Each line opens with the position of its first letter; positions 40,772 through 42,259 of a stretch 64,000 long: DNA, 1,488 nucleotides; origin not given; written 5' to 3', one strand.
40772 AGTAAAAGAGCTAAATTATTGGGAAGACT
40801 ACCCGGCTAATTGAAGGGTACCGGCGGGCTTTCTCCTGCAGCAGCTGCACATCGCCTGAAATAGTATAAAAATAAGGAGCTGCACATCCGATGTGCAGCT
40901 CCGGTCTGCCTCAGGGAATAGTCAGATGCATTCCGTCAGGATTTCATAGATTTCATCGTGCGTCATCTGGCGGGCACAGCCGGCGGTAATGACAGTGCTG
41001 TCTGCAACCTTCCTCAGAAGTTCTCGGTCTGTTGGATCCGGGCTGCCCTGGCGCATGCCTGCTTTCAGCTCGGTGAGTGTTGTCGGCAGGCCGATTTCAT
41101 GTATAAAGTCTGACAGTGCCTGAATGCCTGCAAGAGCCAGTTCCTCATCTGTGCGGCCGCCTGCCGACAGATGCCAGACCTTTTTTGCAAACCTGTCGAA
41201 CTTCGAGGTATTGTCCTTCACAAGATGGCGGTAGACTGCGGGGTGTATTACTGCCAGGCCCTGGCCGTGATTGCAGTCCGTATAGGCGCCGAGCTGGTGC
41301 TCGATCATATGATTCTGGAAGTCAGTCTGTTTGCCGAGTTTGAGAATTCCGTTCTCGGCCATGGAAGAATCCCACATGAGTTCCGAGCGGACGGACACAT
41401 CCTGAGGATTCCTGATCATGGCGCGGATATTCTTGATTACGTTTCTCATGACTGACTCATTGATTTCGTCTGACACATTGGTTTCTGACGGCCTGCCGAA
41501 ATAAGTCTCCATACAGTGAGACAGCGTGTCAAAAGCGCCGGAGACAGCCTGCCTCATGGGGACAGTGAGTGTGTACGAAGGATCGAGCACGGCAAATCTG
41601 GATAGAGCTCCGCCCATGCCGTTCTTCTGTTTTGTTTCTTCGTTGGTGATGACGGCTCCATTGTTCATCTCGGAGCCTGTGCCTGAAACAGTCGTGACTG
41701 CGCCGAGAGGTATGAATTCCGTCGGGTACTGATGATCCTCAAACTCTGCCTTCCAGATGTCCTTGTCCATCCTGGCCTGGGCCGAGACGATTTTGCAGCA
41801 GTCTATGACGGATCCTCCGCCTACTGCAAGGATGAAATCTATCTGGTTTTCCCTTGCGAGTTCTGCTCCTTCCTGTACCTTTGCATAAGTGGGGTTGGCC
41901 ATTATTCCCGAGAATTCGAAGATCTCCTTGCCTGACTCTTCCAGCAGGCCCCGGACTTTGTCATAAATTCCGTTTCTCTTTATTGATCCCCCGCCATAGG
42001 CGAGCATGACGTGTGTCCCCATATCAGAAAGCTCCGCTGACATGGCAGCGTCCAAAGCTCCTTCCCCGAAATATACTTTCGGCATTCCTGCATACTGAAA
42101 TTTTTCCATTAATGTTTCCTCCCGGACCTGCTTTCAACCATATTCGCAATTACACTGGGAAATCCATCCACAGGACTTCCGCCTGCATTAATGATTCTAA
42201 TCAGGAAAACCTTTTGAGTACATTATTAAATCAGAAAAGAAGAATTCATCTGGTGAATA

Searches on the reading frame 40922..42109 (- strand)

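Call 41: search_protein_families(library=pfam, proteins=[window:40922-42109:-], max_evalue=0.00001)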
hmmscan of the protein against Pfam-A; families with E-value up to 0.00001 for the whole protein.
window:40922-42109:- (395 aa): 3 families
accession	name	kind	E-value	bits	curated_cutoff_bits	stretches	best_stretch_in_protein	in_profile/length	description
PF00465.25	Fe-ADH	-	1.8e-42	145.3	31.3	1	11-177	3-168/168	Iron-containing alcohol dehydrogenase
PF25137.1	ADH_Fe_C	-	2e-29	103.1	27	1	189-393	2-192/194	Fe-containing alcohol dehydrogenase family, C-terminal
PF13685.12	Fe-ADH_2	-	1.3e-09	38.7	28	1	28-114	16-99/149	Iron-containing alcohol dehydrogenase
